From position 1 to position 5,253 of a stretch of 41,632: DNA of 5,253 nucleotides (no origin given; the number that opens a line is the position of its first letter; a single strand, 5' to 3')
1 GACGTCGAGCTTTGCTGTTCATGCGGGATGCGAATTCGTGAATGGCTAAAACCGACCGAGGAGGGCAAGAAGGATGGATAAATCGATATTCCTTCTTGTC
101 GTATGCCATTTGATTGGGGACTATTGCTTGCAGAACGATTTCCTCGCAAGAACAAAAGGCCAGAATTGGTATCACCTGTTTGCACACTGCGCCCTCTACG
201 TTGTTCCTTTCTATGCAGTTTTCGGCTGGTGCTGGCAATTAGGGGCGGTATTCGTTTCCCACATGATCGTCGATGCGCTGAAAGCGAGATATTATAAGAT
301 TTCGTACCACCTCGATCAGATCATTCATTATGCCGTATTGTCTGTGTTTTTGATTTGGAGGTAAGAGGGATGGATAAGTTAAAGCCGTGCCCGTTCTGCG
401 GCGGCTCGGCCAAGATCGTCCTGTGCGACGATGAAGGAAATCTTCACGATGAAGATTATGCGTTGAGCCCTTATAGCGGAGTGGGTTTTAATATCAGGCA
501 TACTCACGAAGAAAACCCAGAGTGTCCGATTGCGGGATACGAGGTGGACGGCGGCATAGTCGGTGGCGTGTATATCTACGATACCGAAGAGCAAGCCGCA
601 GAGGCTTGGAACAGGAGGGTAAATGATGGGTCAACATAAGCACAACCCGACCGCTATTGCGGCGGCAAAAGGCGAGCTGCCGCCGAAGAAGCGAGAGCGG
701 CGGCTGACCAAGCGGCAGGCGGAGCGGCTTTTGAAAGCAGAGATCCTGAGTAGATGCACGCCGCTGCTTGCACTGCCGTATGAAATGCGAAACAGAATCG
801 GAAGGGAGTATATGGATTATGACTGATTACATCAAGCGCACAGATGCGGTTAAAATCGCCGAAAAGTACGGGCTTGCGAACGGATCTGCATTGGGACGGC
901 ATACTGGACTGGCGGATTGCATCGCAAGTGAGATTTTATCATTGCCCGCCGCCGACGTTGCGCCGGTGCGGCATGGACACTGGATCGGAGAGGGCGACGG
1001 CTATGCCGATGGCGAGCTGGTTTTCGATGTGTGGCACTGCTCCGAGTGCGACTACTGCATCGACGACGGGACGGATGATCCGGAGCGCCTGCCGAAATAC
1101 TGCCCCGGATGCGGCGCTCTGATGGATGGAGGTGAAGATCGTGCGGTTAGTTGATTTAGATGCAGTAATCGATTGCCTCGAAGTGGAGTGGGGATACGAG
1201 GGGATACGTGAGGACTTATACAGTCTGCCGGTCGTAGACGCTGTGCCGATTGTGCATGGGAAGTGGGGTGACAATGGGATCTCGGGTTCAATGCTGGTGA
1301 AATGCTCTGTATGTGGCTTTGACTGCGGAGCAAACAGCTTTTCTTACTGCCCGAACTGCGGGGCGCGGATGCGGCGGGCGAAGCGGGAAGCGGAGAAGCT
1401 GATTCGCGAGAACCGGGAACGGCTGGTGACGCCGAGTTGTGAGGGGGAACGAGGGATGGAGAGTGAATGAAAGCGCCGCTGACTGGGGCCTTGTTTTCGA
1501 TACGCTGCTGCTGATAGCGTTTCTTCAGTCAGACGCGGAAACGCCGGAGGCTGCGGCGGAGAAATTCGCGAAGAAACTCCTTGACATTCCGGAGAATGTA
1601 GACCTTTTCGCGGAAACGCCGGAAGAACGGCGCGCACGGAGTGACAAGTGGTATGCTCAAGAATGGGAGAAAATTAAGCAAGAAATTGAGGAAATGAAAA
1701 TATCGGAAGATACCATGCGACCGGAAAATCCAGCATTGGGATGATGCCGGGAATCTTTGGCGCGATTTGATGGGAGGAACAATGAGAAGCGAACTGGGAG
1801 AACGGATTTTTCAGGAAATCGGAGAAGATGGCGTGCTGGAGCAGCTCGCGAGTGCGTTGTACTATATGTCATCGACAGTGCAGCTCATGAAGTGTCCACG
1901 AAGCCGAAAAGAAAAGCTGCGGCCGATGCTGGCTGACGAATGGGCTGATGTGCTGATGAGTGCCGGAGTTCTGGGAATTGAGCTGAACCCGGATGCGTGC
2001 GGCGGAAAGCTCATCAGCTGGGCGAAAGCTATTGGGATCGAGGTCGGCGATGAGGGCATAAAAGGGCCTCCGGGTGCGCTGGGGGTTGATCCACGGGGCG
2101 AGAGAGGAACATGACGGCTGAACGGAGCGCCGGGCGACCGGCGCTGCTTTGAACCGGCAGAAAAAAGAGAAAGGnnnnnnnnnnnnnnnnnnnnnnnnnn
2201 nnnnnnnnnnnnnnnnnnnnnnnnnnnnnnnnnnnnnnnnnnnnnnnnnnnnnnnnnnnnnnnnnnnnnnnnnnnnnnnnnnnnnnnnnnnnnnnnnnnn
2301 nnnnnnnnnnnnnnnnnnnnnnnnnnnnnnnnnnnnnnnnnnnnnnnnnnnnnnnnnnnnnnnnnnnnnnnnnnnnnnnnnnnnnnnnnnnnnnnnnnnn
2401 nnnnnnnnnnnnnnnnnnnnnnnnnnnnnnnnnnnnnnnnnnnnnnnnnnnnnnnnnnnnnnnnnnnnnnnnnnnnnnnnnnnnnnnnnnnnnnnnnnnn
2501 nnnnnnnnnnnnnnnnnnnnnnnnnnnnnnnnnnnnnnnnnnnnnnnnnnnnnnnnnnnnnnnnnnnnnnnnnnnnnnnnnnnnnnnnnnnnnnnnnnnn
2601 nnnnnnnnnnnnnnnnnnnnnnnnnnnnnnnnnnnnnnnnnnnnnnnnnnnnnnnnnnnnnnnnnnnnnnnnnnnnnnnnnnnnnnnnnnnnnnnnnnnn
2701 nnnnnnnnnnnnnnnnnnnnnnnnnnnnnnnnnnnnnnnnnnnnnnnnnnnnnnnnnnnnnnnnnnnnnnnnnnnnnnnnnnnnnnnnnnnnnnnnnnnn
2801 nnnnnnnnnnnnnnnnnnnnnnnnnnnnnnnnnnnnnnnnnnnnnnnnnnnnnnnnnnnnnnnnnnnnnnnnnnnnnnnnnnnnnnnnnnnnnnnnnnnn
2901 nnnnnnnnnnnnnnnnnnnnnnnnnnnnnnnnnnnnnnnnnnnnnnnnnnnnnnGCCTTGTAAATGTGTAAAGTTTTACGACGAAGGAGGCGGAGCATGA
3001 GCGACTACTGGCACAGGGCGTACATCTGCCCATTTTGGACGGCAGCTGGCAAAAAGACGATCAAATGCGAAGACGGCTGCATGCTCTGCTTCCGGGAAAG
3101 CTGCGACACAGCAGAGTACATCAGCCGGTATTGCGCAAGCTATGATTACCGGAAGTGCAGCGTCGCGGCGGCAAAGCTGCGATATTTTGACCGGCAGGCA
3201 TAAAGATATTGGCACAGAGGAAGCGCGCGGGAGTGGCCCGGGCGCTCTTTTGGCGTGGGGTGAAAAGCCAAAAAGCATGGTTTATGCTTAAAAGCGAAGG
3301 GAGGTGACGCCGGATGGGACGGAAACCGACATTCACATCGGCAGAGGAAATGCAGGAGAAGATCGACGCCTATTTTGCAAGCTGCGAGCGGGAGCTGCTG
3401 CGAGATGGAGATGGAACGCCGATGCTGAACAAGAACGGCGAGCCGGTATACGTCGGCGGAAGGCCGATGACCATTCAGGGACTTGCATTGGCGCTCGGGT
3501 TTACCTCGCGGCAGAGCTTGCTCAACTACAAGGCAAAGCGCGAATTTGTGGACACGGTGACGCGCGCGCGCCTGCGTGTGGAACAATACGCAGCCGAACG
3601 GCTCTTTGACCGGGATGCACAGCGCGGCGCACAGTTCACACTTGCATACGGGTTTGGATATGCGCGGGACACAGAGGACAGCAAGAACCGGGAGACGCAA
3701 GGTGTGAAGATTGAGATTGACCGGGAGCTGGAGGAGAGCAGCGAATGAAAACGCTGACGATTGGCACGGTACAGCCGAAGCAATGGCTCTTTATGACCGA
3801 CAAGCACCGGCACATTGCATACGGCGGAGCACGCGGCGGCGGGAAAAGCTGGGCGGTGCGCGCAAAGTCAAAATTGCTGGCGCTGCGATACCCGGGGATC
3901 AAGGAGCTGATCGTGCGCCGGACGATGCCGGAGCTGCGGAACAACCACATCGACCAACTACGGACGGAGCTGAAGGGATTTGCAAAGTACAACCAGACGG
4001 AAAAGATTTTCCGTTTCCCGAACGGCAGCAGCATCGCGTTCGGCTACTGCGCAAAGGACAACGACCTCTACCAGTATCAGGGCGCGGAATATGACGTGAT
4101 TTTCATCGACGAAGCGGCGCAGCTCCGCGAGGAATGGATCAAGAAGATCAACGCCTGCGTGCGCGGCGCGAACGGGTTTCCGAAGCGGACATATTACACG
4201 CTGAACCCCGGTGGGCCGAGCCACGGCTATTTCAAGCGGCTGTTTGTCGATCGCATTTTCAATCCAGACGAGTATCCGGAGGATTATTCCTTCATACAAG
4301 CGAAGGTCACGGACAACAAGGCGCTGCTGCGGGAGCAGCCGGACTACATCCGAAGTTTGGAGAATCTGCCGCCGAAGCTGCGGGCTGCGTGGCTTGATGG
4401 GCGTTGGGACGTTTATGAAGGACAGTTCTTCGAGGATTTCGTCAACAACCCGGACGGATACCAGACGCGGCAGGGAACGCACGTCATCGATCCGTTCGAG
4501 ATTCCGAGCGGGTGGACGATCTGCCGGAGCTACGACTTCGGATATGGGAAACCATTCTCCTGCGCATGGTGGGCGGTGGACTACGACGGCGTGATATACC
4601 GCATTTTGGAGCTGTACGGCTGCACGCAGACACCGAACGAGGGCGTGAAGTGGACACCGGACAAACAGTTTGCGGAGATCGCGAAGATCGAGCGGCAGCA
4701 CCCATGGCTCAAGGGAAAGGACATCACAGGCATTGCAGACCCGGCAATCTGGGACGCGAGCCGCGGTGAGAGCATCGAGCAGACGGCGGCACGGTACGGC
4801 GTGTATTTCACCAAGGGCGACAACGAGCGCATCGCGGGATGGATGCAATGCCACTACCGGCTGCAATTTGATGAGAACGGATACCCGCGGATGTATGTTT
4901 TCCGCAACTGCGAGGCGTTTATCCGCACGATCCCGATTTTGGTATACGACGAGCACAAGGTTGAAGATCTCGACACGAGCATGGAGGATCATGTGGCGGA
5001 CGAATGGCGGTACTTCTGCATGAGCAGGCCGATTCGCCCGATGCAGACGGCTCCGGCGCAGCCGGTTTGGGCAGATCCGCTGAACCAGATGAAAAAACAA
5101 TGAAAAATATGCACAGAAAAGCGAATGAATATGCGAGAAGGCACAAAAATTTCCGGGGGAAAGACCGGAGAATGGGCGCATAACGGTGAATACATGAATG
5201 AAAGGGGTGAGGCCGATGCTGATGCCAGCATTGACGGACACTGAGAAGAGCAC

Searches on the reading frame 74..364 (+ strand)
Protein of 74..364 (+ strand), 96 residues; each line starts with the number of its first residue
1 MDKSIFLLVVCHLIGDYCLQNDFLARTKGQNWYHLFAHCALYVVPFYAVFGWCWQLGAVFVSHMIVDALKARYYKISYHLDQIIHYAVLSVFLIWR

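Call 38: search_protein_families(library=pfam, proteins=[window:74-364:+], max_evalue=0.01)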
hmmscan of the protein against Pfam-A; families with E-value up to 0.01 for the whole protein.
window:74-364:+ (96 aa): 1 family
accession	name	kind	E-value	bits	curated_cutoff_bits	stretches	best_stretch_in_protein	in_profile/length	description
PF11750.13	DUF3307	-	3.6e-11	43.6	23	1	6-92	3-105/127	Protein of unknown function (DUF3307)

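Call 39: search_protein_families(library=phrogs, proteins=[window:74-364:+], max_evalue=0.001)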
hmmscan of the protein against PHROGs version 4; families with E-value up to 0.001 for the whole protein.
window:74-364:+ (96 aa): 2 families
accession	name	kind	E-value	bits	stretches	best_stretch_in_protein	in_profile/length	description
phrog_2470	-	moron, auxiliary metabolic gene and host takeover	1.8e-17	64.6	1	5-93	9-113/119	membrane protein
phrog_6676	-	unknown function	1.2e-10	42.5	1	4-74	6-76/131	-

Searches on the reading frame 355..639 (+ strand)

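Call 38: search_protein_families(library=pfam, proteins=[window:355-639:+], max_evalue=0.01)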
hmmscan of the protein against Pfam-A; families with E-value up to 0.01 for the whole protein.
window:355-639:+ (94 aa): 1 family
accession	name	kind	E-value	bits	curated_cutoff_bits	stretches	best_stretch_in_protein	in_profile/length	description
PF14354.12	Lar_restr_allev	-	1.9e-07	31.6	28.6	1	8-22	2-16/58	Restriction alleviation protein Lar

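Call 39: search_protein_families(library=phrogs, proteins=[window:355-639:+], max_evalue=0.001)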
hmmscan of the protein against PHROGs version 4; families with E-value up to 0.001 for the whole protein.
window:355-639:+ (94 aa): 2 families
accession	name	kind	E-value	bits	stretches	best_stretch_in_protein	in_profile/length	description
phrog_599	-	moron, auxiliary metabolic gene and host takeover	2e-11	45.5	1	3-91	68-129/262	Lar-like restriction alleviation protein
phrog_19812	-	unknown function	0.00011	23.6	0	73-92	36-55/138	-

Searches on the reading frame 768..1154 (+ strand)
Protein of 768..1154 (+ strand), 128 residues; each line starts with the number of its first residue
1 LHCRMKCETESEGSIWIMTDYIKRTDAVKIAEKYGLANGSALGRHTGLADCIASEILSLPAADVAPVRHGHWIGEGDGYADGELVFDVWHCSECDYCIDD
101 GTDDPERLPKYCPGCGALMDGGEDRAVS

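Call 38: search_protein_families(library=pfam, proteins=[window:768-1154:+], max_evalue=0.01)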
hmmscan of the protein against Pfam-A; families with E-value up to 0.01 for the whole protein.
window:768-1154:+ (128 aa): 0 families

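Call 39: search_protein_families(library=phrogs, proteins=[window:768-1154:+], max_evalue=0.001)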
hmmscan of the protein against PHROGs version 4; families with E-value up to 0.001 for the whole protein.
window:768-1154:+ (128 aa): 1 family
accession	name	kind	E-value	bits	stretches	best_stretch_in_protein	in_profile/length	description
phrog_22543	-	unknown function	3e-10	41.4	1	18-124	1-102/105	-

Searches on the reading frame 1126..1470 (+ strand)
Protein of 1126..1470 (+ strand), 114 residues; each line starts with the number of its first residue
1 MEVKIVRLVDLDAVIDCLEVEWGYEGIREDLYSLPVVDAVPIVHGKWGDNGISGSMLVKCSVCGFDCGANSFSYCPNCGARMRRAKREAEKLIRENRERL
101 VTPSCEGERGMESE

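Call 38: search_protein_families(library=pfam, proteins=[window:1126-1470:+], max_evalue=0.01)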
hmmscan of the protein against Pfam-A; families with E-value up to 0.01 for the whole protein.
window:1126-1470:+ (114 aa): 2 families
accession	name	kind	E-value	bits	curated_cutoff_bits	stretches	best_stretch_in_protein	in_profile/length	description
PF09297.16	Zn_ribbon_NUD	-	0.0059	16.7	24.8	1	71-88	2-19/32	NADH pyrophosphatase zinc ribbon domain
PF17032.10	Zn_ribbon_15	-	0.0097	17.1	28.9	0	55-83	35-63/73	zinc-ribbon family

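Call 39: search_protein_families(library=phrogs, proteins=[window:1126-1470:+], max_evalue=0.001)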
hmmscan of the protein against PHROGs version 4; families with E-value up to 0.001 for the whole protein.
window:1126-1470:+ (114 aa): 1 family
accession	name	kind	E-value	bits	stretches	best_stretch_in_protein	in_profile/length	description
phrog_22543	-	unknown function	3.7e-05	25.1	1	27-84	37-99/105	-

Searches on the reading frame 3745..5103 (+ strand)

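Call 38: search_protein_families(library=pfam, proteins=[window:3745-5103:+], max_evalue=0.01)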
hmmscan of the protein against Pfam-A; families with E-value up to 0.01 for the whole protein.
window:3745-5103:+ (452 aa): 2 families
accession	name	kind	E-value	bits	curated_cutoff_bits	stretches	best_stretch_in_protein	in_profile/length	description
PF03237.21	Terminase_6N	-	1.5e-14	54.6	22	1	26-226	2-205/215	Terminase large subunit, T4likevirus-type, N-terminal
PF04466.19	Terminase_3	-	1.4e-11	44.8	23.2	1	21-197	2-177/201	Phage terminase large subunit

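Call 39: search_protein_families(library=phrogs, proteins=[window:3745-5103:+], max_evalue=0.001)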
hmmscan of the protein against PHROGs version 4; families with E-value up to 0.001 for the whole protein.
window:3745-5103:+ (452 aa): 8 families
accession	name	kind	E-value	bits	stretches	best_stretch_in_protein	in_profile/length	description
phrog_2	-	head and packaging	1.3e-41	144.3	1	12-432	269-596/807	terminase large subunit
phrog_979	-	head and packaging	7.7e-41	141.5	1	6-271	151-448/642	terminase large subunit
phrog_9526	-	head and packaging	4.1e-13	50.4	1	9-179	11-186/280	terminase large subunit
phrog_3717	-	head and packaging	5.7e-12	46.7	1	15-231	17-234/277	terminase large subunit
phrog_5653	-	head and packaging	5e-09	37.2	1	221-431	3-183/199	terminase large subunit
phrog_10250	-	head and packaging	2.8e-05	25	1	207-426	4-213/228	terminase large subunit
phrog_7579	-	head and packaging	7.9e-05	23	1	10-141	6-136/239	terminase large subunit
phrog_38319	-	unknown function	0.00013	22.5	0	20-232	17-236/271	-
